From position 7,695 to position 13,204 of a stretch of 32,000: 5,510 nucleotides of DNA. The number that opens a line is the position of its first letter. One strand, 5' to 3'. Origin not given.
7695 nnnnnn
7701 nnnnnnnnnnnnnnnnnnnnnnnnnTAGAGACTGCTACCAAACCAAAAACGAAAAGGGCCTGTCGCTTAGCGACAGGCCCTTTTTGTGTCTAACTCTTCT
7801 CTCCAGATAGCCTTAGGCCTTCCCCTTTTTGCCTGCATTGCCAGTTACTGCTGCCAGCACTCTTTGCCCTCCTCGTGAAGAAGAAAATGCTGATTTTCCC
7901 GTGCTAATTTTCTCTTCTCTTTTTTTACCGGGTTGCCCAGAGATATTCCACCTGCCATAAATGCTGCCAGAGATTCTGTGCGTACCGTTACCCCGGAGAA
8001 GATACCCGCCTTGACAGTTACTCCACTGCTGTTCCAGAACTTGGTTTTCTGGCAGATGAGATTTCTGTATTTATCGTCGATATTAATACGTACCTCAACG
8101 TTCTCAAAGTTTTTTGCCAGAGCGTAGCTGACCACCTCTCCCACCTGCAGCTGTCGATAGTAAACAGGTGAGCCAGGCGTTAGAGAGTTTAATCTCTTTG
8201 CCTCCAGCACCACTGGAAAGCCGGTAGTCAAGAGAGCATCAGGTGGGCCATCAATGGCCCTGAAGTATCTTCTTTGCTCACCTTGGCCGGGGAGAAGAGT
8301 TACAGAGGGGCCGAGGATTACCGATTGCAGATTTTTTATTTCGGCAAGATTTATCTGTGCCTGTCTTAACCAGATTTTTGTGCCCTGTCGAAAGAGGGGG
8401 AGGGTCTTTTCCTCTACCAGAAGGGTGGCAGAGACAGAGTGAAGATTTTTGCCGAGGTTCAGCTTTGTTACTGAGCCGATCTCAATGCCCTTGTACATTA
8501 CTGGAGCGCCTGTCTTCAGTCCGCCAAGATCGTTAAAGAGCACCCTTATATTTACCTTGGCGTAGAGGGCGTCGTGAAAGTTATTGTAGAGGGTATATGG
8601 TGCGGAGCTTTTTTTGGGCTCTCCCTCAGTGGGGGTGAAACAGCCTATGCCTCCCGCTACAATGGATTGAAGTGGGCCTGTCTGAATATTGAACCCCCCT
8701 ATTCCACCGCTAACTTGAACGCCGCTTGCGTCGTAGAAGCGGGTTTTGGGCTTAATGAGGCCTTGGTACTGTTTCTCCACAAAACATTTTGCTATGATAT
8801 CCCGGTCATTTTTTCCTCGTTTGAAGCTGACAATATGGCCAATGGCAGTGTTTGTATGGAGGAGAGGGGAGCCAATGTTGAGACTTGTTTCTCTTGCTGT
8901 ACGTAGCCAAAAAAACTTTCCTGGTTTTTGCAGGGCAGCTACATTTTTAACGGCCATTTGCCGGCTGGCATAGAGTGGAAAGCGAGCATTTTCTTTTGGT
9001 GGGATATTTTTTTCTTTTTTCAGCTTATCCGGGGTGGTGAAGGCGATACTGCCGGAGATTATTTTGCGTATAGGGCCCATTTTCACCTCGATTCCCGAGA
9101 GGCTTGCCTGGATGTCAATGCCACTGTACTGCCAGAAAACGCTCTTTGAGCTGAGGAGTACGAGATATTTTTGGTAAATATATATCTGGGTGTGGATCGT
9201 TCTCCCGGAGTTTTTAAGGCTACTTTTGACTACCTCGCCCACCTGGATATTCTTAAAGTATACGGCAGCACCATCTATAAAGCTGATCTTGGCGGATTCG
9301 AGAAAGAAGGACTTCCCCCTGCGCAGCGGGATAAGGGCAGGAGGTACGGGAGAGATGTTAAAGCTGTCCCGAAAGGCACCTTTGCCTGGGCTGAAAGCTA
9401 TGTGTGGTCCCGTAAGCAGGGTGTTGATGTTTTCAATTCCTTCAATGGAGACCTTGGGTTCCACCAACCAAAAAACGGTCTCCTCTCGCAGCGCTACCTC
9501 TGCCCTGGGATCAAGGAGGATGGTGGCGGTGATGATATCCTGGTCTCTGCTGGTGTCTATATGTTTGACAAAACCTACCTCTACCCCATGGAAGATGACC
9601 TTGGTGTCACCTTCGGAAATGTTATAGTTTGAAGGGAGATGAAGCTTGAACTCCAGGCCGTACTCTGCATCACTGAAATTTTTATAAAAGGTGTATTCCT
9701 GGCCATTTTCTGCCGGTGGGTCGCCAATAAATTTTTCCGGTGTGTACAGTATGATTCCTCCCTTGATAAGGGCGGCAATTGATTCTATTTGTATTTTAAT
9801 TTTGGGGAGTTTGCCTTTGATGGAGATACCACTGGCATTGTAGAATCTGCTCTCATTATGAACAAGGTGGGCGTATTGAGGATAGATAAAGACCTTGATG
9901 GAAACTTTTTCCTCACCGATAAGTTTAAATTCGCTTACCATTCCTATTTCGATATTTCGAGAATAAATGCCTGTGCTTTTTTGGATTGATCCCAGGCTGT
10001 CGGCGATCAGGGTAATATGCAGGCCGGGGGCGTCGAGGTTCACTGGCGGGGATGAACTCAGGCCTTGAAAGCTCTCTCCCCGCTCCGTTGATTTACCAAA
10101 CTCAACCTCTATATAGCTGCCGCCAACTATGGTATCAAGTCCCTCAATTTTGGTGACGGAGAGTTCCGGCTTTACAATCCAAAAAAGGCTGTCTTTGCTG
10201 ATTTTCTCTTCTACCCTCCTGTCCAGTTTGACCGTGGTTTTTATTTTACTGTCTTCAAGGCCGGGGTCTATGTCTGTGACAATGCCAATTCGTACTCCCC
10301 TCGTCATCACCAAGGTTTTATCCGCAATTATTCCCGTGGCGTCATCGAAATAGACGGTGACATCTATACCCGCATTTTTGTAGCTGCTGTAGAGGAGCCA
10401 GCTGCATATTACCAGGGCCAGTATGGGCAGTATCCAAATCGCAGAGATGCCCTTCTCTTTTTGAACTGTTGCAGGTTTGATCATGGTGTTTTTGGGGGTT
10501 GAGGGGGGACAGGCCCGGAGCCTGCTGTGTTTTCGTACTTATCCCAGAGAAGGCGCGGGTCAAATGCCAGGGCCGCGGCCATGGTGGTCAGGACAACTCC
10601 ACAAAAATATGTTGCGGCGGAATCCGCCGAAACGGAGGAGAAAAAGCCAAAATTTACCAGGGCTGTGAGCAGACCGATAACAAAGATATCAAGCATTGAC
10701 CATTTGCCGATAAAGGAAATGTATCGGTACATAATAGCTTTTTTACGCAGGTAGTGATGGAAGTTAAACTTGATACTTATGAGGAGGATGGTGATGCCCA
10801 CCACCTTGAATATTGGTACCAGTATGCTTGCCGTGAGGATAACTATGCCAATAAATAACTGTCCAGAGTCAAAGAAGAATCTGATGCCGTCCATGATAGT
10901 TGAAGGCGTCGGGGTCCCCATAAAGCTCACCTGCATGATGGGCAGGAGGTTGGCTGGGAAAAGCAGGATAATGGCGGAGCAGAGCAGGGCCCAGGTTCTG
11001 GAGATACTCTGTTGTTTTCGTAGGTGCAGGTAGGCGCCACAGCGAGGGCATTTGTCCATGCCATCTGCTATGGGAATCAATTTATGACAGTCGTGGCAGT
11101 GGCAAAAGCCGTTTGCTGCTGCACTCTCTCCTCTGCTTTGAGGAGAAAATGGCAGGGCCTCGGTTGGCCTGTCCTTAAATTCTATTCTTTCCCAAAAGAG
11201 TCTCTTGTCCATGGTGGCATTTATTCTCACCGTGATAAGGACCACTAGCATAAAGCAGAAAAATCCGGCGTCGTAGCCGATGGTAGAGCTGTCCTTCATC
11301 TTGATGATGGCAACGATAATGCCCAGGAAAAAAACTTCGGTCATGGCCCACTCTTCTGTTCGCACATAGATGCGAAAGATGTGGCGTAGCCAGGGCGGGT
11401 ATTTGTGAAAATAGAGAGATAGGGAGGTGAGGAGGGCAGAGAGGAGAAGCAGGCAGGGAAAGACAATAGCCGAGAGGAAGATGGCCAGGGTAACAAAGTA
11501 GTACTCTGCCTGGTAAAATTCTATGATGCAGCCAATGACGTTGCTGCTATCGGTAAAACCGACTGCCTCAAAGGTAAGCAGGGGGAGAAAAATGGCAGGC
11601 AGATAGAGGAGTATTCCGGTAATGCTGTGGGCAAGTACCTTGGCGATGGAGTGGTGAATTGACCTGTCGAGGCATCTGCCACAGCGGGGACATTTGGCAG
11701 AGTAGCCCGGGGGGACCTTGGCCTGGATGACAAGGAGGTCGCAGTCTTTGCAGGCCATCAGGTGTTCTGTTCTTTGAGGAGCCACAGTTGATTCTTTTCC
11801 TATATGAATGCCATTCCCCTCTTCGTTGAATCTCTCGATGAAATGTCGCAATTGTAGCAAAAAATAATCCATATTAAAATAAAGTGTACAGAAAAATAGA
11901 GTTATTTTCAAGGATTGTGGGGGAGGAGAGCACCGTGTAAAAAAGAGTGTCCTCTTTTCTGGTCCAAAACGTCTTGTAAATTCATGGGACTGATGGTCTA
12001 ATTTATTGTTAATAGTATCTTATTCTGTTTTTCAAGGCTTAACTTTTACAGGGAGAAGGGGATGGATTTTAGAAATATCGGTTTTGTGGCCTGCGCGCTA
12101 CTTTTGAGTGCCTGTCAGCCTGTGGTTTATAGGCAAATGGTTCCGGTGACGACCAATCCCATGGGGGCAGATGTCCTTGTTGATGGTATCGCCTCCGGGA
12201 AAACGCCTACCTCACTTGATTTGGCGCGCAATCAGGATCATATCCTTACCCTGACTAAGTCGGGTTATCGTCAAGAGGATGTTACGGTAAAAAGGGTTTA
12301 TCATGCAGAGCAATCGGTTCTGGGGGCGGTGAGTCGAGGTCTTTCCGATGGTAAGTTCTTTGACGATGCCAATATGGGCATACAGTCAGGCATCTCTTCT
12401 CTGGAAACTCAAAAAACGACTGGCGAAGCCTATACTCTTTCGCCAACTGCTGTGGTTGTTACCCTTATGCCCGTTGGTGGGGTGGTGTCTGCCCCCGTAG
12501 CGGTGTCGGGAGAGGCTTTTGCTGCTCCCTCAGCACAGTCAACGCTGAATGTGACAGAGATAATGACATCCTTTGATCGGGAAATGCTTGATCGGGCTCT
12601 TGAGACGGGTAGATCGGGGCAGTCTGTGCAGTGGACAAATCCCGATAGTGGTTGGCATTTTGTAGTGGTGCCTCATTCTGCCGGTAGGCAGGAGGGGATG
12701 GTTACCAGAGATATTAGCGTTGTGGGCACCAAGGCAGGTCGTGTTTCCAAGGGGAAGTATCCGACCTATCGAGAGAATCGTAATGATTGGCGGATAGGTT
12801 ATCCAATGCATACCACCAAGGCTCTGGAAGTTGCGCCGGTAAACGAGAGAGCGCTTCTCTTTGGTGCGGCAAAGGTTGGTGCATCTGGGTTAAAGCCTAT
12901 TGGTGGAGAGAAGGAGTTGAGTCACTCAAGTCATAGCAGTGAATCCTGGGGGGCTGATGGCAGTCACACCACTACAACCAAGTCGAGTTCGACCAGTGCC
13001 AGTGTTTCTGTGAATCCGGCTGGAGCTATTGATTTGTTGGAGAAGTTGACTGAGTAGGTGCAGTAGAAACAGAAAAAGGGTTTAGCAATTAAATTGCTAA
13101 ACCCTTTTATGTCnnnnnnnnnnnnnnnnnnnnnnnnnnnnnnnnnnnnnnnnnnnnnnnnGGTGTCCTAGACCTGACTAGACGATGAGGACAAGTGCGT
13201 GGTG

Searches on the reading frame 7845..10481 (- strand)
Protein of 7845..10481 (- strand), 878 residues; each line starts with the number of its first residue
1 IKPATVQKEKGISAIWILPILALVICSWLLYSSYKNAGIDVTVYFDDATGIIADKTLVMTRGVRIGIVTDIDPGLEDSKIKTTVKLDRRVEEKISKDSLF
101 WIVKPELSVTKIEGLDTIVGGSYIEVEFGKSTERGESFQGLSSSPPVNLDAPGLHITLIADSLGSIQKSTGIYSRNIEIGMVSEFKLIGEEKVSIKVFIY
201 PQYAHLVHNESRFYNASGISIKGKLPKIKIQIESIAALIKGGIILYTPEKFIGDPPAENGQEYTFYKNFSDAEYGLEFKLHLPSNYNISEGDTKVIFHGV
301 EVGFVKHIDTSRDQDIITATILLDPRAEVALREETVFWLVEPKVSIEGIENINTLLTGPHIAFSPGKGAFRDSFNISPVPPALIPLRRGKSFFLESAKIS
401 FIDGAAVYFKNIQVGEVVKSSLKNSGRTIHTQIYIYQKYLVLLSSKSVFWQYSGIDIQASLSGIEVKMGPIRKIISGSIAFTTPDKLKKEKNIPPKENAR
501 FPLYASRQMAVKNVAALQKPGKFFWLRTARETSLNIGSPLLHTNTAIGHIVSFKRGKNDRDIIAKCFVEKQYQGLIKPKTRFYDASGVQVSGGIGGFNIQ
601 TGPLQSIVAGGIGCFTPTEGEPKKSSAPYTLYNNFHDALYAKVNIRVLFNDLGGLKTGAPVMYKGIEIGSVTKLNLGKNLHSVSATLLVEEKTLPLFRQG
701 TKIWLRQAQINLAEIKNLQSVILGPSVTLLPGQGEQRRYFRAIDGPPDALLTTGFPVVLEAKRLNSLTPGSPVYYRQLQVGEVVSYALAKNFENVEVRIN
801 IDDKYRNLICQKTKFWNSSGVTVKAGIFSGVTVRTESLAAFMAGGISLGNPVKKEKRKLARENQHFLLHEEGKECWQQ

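Call 86: search_protein_families(library=pfam, proteins=[window:7845-10481:-], max_evalue=0.001)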
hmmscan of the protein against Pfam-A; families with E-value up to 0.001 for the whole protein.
window:7845-10481:- (878 aa): 1 family
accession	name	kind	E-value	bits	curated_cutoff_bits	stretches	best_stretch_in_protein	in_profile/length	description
PF02470.25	MlaD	-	3.5e-67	223.1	25.1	4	38-129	2-81/81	MlaD protein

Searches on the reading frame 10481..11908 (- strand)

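Call 86: search_protein_families(library=pfam, proteins=[window:10481-11908:-], max_evalue=0.001)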
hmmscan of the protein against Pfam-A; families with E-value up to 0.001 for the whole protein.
window:10481-11908:- (475 aa): 2 families
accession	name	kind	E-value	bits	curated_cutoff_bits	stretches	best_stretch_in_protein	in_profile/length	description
PF04403.18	PqiA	-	2.3e-88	294.4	23.8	2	303-458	2-155/156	Paraquat-inducible protein A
PF10122.14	Zn_ribbon_Com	-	0.00012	21.8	22.9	1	270-299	6-39/52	Mu-like prophage protein Com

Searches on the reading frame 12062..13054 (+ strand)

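Call 86: search_protein_families(library=pfam, proteins=[window:12062-13054:+], max_evalue=0.001)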
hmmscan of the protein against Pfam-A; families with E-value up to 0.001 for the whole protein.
window:12062-13054:+ (331 aa): 1 family
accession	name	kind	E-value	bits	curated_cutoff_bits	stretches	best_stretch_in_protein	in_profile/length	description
PF08308.17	PEGA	-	5.9e-08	32.9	20.8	1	28-75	5-54/71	PEGA domain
